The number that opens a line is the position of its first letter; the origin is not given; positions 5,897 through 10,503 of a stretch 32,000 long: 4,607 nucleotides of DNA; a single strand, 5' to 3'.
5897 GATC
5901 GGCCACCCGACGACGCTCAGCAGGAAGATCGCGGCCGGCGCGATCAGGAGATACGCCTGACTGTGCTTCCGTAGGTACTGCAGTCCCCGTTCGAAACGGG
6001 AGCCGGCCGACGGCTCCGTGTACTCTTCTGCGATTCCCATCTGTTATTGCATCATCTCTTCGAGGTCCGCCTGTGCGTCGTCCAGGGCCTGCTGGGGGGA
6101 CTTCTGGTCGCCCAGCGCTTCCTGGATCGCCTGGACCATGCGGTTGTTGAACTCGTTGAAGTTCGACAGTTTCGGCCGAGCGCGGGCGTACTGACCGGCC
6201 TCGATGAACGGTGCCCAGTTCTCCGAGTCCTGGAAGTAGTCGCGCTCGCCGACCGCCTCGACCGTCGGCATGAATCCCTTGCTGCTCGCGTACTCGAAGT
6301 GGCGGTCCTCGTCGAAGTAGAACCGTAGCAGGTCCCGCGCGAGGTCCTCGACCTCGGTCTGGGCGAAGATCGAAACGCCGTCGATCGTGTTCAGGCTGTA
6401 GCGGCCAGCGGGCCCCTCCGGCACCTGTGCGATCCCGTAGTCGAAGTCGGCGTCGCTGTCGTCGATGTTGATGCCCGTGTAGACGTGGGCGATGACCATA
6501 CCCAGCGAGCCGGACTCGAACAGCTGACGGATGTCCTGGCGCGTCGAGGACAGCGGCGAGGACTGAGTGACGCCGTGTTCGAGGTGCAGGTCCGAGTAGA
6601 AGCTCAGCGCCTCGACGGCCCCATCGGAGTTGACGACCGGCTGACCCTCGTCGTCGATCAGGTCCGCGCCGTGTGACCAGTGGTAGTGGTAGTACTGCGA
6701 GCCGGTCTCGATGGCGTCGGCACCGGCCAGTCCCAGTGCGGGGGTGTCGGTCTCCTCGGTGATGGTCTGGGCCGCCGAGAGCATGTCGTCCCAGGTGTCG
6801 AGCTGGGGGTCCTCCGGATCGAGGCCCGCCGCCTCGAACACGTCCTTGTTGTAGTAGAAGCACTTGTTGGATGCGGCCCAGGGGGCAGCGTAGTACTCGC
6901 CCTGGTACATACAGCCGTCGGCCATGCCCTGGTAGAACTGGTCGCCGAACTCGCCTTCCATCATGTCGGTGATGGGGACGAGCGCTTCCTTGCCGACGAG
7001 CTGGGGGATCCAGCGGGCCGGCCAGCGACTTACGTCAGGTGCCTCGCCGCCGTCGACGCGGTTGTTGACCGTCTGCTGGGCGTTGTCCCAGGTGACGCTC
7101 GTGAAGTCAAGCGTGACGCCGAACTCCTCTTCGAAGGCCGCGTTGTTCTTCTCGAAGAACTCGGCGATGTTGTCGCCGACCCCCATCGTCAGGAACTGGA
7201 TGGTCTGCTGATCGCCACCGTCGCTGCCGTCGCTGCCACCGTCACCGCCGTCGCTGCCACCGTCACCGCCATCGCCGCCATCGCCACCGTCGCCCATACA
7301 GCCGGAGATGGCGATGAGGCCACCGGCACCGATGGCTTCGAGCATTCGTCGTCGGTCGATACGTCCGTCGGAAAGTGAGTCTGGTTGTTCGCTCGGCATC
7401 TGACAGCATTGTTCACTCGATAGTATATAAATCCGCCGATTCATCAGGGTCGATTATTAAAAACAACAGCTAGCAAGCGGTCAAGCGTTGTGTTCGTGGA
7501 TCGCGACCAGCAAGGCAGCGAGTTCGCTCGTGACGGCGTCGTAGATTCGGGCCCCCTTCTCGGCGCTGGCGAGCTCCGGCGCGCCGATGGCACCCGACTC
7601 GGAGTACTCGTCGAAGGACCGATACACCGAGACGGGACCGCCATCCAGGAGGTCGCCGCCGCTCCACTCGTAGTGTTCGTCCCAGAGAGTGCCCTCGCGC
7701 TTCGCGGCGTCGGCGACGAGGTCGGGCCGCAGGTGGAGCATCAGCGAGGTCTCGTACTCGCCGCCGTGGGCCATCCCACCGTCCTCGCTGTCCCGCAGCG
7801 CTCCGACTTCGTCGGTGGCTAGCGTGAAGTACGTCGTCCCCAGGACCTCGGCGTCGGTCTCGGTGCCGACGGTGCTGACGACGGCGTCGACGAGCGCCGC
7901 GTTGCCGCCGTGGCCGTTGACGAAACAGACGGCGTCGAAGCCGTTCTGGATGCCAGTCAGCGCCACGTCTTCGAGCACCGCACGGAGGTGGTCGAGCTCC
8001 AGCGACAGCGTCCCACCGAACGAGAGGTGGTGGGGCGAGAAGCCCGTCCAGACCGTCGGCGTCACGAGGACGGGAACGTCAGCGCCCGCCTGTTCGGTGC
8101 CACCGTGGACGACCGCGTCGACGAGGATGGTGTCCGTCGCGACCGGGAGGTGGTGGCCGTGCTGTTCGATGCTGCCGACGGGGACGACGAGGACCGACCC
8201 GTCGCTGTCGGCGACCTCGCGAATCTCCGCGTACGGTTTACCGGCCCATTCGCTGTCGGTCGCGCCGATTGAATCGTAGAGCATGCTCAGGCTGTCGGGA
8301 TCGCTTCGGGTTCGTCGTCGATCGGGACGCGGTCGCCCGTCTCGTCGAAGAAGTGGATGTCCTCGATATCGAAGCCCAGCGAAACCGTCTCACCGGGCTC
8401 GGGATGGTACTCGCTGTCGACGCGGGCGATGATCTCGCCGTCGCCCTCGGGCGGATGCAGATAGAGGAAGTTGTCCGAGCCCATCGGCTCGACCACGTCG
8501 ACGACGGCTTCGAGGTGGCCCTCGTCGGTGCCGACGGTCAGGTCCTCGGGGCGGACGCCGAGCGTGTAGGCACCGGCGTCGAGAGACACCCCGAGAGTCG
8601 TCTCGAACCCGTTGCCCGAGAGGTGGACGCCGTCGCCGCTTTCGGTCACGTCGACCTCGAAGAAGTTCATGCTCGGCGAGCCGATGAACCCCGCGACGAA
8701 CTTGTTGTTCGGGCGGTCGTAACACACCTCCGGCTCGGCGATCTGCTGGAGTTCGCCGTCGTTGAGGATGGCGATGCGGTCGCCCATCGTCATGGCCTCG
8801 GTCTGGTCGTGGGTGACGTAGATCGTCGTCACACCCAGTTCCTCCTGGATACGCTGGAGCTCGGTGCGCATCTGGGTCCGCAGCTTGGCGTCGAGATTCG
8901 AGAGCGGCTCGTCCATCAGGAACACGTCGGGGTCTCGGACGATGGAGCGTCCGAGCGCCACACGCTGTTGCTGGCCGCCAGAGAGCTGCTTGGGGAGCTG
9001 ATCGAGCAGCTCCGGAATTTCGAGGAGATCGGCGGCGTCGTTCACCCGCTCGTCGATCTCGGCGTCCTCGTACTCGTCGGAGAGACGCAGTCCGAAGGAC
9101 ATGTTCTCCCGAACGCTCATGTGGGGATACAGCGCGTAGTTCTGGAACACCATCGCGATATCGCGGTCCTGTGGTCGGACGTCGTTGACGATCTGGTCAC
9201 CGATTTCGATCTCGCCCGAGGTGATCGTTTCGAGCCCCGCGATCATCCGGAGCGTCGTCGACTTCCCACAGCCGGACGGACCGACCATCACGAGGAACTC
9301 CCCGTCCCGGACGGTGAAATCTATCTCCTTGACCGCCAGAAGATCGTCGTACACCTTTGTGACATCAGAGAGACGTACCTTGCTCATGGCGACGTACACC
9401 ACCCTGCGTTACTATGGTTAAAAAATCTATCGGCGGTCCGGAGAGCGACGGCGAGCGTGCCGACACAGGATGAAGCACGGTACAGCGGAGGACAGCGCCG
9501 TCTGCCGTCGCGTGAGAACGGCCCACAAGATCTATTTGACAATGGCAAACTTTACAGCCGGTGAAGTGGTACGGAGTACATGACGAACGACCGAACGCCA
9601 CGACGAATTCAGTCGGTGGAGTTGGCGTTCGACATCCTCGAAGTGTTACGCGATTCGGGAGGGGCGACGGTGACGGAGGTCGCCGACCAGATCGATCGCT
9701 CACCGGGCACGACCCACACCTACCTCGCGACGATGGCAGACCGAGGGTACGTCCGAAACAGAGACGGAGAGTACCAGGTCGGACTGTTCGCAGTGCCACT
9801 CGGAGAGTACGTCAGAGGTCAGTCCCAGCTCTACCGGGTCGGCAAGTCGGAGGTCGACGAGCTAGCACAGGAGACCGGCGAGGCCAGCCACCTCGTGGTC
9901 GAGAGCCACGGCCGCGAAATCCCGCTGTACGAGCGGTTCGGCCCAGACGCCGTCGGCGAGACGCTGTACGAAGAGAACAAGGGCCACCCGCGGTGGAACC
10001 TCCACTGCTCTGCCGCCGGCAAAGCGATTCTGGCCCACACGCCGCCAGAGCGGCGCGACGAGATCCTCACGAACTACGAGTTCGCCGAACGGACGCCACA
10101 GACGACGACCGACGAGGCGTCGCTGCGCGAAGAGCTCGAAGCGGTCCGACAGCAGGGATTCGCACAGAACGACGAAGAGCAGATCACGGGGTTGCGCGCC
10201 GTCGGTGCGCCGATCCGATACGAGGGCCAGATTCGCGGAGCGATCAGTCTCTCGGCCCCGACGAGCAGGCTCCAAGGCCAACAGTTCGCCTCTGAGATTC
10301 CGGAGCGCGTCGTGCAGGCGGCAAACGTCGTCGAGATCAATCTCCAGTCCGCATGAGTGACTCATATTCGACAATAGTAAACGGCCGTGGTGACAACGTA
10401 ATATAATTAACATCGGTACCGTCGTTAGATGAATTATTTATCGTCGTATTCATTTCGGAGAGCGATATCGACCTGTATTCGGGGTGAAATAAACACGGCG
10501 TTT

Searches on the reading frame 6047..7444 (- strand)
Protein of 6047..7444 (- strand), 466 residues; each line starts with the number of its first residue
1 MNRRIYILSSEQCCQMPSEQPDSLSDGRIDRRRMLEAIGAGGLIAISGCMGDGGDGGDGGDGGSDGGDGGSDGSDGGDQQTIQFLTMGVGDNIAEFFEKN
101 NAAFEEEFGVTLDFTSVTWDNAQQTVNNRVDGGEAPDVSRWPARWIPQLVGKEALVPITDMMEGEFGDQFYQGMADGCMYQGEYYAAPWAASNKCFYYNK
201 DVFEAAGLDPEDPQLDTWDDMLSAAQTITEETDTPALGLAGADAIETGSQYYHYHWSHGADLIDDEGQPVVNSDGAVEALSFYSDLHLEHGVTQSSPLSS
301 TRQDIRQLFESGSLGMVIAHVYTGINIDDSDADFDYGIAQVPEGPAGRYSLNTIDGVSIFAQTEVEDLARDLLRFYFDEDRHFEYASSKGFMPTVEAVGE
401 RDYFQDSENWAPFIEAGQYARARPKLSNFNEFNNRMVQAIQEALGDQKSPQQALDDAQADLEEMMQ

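Call 29: search_protein_families(library=pfam, max_evalue=0.001, proteins=[window:6047-7444:-])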
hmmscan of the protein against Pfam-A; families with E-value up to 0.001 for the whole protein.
window:6047-7444:- (466 aa): 2 families
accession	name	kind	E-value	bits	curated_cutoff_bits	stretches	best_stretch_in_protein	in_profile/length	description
PF01547.30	SBP_bac_1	-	1.2e-39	137.5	26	1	92-379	3-303/307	Bacterial extracellular solute-binding protein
PF13416.11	SBP_bac_8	-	2.6e-32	113.2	27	1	102-407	4-274/279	Bacterial extracellular solute-binding protein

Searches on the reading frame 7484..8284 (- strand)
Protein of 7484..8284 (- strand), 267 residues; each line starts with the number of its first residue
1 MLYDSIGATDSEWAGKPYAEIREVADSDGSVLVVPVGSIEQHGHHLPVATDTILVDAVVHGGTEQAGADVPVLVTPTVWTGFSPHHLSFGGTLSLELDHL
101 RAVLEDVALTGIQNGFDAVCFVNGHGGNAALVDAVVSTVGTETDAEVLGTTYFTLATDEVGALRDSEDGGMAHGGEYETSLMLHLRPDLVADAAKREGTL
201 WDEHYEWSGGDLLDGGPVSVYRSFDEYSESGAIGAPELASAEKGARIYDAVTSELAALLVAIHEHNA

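Call 29: search_protein_families(library=pfam, max_evalue=0.001, proteins=[window:7484-8284:-])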
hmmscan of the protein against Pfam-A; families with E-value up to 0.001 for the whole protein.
window:7484-8284:- (267 aa): 1 family
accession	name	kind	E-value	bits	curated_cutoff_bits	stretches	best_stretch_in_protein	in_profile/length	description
PF02633.19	Creatininase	-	1.2e-63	215.2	31.3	1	19-259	6-238/238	Creatinine amidohydrolase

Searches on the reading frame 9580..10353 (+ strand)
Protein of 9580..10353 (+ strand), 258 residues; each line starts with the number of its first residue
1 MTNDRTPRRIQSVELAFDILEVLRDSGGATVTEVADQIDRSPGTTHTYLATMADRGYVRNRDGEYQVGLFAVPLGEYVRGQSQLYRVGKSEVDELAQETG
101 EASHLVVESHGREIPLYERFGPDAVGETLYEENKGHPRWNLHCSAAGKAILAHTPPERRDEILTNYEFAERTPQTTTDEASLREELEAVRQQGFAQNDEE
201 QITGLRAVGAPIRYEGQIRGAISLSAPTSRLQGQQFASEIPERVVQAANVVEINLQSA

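Call 29: search_protein_families(library=pfam, max_evalue=0.001, proteins=[window:9580-10353:+])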
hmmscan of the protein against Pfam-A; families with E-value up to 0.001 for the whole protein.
window:9580-10353:+ (258 aa): 8 families
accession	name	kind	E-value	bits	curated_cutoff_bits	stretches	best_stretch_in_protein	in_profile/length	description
PF01614.24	IclR_C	-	9.3e-29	100.6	24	1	84-249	9-170/174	Bacterial transcriptional regulator IclR C-terminal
PF09339.16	HTH_IclR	-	3.1e-11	43.3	22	1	12-60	1-50/52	IclR helix-turn-helix domain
PF13412.12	HTH_24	-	5.9e-08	32.6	21.9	1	16-59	5-48/48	Winged helix-turn-helix DNA-binding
PF12802.13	MarR_2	-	2.1e-05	25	27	1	16-60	7-52/61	MarR family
PF25213.1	HVO_A0261_N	-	0.00011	22.5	35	1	17-67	14-63/86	HVO_A0261 N-terminal domain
PF25212.1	HVO_A0114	-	0.00011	22.3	27.6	1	17-63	25-71/84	HVO_A0114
PF14947.12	HTH_45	-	0.00021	21.7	25.5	1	12-67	4-58/77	Winged helix-turn-helix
PF01047.28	MarR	-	0.0003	21.1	24.6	1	17-59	6-48/59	MarR family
